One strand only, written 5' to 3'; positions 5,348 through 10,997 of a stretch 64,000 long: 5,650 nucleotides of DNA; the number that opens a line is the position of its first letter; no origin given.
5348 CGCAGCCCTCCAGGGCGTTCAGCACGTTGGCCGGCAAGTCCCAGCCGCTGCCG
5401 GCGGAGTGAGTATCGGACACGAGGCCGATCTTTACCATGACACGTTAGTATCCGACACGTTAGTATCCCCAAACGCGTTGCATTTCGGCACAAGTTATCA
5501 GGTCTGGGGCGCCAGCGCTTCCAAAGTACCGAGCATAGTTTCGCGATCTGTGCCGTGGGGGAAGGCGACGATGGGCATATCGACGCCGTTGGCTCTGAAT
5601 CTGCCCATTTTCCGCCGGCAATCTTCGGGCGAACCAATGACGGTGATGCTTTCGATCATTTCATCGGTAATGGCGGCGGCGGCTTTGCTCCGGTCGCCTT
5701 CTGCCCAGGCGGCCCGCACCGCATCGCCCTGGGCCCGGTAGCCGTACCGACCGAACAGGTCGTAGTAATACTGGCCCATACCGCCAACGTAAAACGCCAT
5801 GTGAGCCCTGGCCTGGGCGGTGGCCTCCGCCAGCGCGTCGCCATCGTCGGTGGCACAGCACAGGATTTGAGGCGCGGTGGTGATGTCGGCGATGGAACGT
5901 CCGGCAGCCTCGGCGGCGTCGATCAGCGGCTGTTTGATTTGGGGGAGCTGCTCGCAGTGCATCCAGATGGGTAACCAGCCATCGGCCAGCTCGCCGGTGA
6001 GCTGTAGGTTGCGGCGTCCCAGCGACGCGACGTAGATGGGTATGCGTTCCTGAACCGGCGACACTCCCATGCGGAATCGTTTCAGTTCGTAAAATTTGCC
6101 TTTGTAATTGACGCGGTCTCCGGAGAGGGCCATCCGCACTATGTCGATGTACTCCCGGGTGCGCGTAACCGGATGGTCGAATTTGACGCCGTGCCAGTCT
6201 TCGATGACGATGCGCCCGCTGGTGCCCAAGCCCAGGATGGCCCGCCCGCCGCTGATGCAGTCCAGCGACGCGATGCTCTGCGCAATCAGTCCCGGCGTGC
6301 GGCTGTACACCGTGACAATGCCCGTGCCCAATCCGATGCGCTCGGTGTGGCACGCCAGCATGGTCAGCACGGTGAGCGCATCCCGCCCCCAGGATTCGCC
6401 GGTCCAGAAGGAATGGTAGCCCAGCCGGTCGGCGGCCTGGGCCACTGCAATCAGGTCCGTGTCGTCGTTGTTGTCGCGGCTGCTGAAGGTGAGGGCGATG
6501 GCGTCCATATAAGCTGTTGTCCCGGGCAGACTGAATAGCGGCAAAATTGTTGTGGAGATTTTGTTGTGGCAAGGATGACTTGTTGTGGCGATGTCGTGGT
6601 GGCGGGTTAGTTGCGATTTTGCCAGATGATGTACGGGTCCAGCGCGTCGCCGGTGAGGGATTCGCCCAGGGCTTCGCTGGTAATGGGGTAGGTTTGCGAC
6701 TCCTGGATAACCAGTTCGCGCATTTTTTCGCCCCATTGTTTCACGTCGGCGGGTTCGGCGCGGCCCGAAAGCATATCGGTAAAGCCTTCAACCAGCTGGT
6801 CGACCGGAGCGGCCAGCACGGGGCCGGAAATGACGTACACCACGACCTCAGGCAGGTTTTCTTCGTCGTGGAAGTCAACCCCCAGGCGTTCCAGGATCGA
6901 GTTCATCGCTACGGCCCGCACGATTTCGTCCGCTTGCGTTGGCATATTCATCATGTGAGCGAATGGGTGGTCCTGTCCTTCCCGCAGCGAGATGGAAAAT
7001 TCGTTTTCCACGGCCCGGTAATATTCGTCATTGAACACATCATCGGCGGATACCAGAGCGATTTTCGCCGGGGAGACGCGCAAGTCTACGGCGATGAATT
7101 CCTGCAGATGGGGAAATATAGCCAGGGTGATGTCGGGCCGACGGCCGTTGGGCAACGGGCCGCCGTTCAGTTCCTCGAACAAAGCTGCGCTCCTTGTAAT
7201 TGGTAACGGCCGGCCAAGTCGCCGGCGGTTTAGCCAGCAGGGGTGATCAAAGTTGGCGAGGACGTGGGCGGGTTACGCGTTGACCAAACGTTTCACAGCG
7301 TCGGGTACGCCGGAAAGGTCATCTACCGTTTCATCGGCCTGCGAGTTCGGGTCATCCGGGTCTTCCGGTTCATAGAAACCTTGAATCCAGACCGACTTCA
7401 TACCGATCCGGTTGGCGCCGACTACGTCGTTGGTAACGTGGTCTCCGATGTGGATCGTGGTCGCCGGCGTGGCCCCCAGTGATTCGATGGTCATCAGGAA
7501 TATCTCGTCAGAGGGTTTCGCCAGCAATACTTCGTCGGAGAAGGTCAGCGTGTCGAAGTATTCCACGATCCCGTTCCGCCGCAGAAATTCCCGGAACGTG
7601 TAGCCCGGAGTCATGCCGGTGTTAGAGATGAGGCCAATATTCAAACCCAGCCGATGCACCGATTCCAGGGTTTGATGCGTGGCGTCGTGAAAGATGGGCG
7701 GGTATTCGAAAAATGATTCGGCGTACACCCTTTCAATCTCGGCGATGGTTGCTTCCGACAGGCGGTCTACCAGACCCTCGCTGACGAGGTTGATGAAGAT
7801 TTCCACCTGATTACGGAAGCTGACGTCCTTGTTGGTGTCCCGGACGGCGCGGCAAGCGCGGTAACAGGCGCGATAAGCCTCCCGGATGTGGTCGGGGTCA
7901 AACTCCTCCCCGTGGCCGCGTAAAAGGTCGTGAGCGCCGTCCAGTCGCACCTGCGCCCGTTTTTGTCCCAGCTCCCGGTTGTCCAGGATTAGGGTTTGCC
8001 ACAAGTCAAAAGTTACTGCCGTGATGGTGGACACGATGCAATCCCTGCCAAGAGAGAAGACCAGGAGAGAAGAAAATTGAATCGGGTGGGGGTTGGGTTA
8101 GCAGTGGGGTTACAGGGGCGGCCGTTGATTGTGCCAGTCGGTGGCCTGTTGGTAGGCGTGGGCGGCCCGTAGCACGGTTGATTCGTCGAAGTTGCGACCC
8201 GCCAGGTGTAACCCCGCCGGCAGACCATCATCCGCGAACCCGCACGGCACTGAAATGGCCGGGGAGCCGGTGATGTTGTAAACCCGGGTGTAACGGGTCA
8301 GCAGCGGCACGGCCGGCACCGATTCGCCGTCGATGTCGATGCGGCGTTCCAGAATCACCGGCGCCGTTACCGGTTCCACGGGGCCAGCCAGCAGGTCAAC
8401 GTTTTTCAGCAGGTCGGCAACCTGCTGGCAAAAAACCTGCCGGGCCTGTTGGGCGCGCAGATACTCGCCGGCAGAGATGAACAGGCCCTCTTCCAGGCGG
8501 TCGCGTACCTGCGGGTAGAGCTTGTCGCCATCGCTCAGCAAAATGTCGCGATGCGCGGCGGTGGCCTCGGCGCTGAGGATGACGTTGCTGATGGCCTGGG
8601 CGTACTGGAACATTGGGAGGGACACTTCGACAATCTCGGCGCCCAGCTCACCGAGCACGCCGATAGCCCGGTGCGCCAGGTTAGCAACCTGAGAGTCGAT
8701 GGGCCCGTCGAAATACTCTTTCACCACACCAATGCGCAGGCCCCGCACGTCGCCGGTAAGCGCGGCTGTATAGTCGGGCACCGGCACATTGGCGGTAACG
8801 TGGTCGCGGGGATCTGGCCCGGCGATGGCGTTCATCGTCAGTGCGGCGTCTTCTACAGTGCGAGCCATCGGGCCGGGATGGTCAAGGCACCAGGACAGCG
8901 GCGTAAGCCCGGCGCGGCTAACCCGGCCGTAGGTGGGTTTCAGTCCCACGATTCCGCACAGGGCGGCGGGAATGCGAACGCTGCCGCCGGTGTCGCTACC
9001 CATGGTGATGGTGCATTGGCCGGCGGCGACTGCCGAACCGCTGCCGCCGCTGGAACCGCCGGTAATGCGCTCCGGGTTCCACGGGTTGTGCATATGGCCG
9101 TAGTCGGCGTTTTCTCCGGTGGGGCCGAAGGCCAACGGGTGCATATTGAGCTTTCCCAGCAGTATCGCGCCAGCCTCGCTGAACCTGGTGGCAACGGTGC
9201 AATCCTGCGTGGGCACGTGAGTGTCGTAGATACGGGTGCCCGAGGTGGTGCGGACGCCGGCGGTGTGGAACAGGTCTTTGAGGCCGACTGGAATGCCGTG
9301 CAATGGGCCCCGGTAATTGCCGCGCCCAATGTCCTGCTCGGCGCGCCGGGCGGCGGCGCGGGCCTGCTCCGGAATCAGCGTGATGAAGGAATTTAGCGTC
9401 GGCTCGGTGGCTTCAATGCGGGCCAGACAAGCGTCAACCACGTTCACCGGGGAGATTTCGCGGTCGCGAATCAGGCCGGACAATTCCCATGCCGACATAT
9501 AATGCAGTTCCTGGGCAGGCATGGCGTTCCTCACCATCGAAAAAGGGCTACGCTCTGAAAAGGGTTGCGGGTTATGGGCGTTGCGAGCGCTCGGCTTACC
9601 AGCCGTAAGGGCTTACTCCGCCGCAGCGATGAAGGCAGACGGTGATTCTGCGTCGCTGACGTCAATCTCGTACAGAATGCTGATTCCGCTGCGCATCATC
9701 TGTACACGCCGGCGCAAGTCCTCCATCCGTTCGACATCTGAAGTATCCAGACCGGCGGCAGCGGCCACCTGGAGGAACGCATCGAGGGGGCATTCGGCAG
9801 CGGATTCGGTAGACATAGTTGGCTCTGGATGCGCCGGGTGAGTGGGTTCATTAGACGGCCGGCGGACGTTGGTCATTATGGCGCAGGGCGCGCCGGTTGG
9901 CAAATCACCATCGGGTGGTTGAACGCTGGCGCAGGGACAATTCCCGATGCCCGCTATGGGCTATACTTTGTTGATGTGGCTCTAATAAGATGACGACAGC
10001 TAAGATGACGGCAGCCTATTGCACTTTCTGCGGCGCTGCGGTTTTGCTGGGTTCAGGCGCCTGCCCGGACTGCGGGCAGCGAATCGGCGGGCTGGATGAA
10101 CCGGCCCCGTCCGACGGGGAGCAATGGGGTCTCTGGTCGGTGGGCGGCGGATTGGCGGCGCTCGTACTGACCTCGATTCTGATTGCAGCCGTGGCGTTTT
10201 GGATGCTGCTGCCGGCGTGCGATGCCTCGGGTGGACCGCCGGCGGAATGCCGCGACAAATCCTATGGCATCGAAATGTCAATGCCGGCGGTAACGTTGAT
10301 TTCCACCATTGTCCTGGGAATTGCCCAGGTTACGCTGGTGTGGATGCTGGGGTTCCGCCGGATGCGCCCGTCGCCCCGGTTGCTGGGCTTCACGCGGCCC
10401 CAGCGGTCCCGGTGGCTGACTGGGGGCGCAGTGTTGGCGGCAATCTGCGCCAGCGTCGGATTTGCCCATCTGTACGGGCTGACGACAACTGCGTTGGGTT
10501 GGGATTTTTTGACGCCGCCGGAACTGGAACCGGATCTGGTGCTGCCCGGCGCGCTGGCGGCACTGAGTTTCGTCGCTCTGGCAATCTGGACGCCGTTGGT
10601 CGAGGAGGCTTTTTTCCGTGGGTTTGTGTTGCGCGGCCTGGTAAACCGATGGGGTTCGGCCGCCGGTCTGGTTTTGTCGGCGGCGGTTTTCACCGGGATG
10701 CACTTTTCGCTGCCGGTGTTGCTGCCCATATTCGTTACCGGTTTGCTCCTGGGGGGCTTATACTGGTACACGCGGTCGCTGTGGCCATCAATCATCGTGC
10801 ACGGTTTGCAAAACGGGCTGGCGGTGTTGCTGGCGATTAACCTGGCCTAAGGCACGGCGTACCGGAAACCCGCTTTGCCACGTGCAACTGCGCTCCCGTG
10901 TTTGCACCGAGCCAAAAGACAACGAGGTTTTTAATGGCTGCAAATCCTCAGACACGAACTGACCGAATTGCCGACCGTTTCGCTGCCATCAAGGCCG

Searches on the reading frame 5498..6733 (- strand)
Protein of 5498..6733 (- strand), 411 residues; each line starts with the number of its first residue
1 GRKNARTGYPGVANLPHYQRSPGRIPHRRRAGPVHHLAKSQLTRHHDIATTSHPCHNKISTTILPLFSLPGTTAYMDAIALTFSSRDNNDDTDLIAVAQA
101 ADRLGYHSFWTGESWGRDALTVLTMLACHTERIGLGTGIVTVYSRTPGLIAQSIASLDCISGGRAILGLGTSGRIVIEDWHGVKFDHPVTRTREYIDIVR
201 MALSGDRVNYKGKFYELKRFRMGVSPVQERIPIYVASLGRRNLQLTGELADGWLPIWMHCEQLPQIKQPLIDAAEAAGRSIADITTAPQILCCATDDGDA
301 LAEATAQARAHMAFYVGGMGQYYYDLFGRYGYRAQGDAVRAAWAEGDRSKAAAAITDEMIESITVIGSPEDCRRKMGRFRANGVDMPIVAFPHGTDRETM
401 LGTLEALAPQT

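Call 48: search_protein_families(library=pfam, proteins=[window:5498-6733:-], max_evalue=0.0001)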
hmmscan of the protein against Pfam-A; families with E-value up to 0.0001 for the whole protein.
window:5498-6733:- (411 aa): 1 family
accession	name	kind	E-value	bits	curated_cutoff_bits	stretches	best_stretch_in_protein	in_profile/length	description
PF00296.26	Bac_luciferase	-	4.1e-79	266.6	27.9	1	92-385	23-313/314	Luciferase-like monooxygenase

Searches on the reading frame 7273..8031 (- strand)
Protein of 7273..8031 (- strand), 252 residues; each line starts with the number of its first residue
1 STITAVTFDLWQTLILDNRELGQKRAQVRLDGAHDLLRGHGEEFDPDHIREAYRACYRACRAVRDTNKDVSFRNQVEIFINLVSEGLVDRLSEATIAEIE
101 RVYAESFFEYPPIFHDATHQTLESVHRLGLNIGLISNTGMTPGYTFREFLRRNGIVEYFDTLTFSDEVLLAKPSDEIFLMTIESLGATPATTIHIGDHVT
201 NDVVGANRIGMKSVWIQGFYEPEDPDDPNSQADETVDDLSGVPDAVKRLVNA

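Call 48: search_protein_families(library=pfam, proteins=[window:7273-8031:-], max_evalue=0.0001)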
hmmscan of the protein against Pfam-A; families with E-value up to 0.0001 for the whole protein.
window:7273-8031:- (252 aa): 3 families
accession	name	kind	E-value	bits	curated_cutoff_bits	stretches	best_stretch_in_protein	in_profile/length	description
PF13419.12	HAD_2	-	4.9e-16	59.8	23.8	1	73-216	34-178/178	Haloacid dehalogenase-like hydrolase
PF00702.32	Hydrolase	-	2.4e-14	54.6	26.4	1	3-210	1-191/191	haloacid dehalogenase-like hydrolase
PF13242.12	Hydrolase_like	-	6.5e-12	45.6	22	1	171-240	3-73/75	HAD-hyrolase-like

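Call 52: search_protein_families(library=ncbifam, proteins=[window:7273-8031:-], max_evalue=0.001)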
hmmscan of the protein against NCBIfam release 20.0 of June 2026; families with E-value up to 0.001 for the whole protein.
window:7273-8031:- (252 aa): 33 families (the best 25 are shown)
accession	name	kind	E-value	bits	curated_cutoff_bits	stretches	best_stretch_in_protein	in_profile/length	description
TIGR02253.1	CTE7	subfamily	1.6e-25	90.2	169.75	1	3-242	2-220/221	TIGR02253 family HAD-type hydrolase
TIGR02252.1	DREG-2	subfamily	2e-22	80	155.2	1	6-215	3-203/203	HAD hydrolase, REG-2-like, family IA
NF053830.1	RUBPPhHalo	equivalog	4e-20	72.5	330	1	3-244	2-232/234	ribulose-1,5-bisphosphate 5-phosphatase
TIGR02254.1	YjjG_YfnB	equivalog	2.5e-13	50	159.9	1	116-226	100-206/223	YjjG family noncanonical pyrimidine nucleotidase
TIGR01428.1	HAD_type_II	equivalog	3.9e-12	46.6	125.4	1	75-217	52-191/197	haloacid dehalogenase type II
TIGR01458.1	HAD-SF-IIA-hyp3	hypoth_equivalog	1.1e-11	44.6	175.95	1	168-250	175-255/257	TIGR01458 family HAD-type hydrolase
TIGR01449.2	PGP_bact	equivalog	4.2e-11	42.8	180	1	95-239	68-206/213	phosphoglycolate phosphatase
NF006976.0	PRK09449.1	equivalog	5.1e-11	42.5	183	1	129-218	110-197/225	pyrimidine 5'-nucleotidase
NF008018.0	PRK10748.1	equivalog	7.4e-11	41.7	225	1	2-217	9-208/238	5-amino-6-(5-phospho-D-ribitylamino)uracil phosphatase YigB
NF009695.0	PRK13222.1-2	equivalog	6.9e-10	38.8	225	1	91-246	73-222/226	phosphoglycolate phosphatase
NF009804.0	PRK13288.1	equivalog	8.3e-09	35.2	218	1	116-214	85-179/215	pyrophosphatase PpaX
TIGR01460.1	HAD-SF-IIA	subfamily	1.7e-08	34.5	100.15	1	155-217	180-244/246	HAD-IIA family hydrolase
NF009694.0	PRK13222.1-1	equivalog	1.7e-08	34.1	415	1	100-219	99-213/252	phosphoglycolate phosphatase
TIGR01454.1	AHBA_synth_RP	hypoth_equivalog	2e-07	30.8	246.65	1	120-214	82-172/205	AHBA synthesis associated protein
NF009697.0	PRK13222.1-4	equivalog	2.2e-07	30.5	327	1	94-217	76-194/232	phosphoglycolate phosphatase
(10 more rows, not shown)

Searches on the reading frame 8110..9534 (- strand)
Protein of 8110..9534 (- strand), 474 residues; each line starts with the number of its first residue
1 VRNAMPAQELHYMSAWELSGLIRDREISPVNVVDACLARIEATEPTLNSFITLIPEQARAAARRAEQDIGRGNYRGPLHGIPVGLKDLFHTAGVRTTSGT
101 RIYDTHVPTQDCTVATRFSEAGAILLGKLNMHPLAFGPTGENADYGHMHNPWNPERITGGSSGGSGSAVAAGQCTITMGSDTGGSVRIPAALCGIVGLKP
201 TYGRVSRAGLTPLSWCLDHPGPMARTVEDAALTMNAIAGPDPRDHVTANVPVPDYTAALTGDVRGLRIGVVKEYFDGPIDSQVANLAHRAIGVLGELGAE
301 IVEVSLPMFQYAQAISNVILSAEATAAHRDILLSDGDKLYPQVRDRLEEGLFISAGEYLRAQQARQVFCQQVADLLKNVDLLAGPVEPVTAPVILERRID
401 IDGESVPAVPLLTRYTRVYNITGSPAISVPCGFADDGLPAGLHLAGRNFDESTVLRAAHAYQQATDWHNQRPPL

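Call 48: search_protein_families(library=pfam, proteins=[window:8110-9534:-], max_evalue=0.0001)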
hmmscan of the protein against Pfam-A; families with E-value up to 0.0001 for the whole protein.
window:8110-9534:- (474 aa): 1 family
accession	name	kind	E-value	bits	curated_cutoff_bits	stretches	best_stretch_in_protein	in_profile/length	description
PF01425.27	Amidase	-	1.5e-117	393.8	27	1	32-455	2-445/445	Amidase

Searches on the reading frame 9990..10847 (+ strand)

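Call 48: search_protein_families(library=pfam, proteins=[window:9990-10847:+], max_evalue=0.0001)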
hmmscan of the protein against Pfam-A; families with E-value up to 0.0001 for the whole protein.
window:9990-10847:+ (286 aa): 1 family
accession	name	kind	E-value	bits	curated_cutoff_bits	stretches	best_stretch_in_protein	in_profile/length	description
PF02517.21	Rce1-like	-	6.1e-20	71.7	22.4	1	190-276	4-92/93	Type II CAAX prenyl endopeptidase Rce1-like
